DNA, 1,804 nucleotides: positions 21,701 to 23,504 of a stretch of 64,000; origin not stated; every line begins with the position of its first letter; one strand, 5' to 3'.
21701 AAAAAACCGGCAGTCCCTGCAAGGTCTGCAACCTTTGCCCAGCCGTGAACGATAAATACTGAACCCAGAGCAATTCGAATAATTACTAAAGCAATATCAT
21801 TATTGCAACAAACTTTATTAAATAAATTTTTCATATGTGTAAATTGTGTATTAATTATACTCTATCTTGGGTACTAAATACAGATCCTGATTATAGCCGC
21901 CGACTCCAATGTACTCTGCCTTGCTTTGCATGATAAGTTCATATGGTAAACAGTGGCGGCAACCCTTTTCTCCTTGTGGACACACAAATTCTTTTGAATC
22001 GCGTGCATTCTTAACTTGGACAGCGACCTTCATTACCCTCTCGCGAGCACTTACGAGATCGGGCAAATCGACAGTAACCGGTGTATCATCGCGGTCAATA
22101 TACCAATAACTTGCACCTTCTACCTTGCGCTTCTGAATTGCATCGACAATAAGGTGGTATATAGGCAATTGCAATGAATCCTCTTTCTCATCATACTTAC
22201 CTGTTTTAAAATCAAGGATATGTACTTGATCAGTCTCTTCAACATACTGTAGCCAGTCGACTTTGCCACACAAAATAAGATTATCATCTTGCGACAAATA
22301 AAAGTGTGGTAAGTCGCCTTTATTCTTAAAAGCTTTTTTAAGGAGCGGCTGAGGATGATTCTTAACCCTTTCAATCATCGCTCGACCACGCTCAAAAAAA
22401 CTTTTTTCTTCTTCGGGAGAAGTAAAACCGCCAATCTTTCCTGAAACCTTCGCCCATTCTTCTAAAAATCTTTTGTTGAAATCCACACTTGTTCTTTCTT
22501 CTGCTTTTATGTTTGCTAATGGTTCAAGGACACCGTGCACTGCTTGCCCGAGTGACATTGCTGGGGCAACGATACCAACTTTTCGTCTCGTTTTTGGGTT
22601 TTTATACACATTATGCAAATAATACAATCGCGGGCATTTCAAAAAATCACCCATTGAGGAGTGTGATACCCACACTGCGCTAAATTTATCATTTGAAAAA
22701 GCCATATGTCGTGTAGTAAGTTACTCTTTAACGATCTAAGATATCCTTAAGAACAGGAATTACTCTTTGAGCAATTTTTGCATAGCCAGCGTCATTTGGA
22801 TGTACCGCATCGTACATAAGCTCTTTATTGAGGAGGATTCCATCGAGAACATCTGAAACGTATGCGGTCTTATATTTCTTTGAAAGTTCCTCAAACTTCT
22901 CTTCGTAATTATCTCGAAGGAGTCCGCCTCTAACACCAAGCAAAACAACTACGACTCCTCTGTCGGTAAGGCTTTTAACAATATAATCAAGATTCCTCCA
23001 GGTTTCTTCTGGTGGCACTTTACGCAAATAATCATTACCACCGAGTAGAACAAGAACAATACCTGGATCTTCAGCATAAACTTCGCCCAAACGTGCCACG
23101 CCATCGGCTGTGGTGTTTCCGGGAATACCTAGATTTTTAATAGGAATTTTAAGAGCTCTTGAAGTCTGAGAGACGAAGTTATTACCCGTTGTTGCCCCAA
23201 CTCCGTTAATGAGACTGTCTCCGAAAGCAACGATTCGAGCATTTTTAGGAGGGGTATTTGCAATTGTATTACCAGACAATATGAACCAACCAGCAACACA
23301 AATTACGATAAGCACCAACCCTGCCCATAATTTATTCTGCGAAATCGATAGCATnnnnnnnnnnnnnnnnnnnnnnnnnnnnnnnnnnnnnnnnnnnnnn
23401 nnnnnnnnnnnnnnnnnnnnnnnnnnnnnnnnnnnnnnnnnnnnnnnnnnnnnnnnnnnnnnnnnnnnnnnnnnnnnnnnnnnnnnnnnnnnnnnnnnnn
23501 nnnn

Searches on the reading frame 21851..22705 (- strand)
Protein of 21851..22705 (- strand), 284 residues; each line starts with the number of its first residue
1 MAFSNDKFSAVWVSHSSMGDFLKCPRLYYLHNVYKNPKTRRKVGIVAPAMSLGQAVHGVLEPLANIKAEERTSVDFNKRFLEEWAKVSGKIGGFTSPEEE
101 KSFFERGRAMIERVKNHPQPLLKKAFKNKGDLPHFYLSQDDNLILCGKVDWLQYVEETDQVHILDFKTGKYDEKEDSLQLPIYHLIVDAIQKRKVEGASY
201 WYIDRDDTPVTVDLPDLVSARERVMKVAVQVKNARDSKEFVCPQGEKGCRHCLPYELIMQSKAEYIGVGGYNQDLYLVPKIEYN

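Call 6: search_protein_families(library=pfam, proteins=[window:21851-22705:-], max_evalue=0.01)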
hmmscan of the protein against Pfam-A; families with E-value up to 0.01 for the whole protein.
window:21851-22705:- (284 aa): 3 families
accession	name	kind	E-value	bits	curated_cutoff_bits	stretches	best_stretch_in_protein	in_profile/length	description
PF12705.13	PDDEXK_1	-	1.7e-19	71.2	22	1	13-252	2-240/247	PD-(D/E)XK nuclease superfamily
PF01930.23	Cas_Cas4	-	0.00012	22.6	22.7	1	146-256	53-156/160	Domain of unknown function DUF83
PF12684.13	DUF3799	-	0.0025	18.1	26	1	14-170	1-130/233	PDDEXK-like domain of unknown function (DUF3799)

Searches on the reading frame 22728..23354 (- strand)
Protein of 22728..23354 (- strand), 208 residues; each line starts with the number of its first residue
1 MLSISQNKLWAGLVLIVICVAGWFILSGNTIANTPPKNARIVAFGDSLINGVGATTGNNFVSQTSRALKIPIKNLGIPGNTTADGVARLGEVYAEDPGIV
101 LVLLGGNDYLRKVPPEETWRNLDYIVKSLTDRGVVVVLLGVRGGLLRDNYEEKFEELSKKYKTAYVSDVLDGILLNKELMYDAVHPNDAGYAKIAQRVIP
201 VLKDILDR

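Call 6: search_protein_families(library=pfam, proteins=[window:22728-23354:-], max_evalue=0.01)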
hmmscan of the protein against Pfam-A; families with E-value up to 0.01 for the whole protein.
window:22728-23354:- (208 aa): 5 families
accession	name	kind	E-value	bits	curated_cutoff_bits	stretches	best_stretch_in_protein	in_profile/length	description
PF13472.12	Lipase_GDSL_2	-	2.6e-21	77.3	32.9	1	43-192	1-177/178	GDSL-like Lipase/Acylhydrolase family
PF00657.28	Lipase_GDSL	-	3.3e-14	54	23.6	1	41-198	1-208/208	GDSL-like Lipase/Acylhydrolase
PF14606.12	Lipase_GDSL_3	-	9.2e-06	26.5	27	0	155-203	129-178/178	GDSL-like Lipase/Acylhydrolase family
PF04311.20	DUF459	-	0.0001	22.2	27.2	1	40-111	1-74/197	Protein of unknown function (DUF459)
PF17182.10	OSK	-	0.0051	16.5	27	1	70-139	45-113/202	OSK domain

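Call 38: search_protein_families(library=ncbifam, proteins=[window:22728-23354:-], max_evalue=0.001)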
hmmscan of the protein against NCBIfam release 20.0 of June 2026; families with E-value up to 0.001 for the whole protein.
window:22728-23354:- (208 aa): 1 family
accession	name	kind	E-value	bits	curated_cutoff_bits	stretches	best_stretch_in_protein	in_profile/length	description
NF007819.1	PRK10528.1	equivalog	1.5e-11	44.4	270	1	66-198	61-200/210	multifunctional acyl-CoA thioesterase I/protease I/lysophospholipase L1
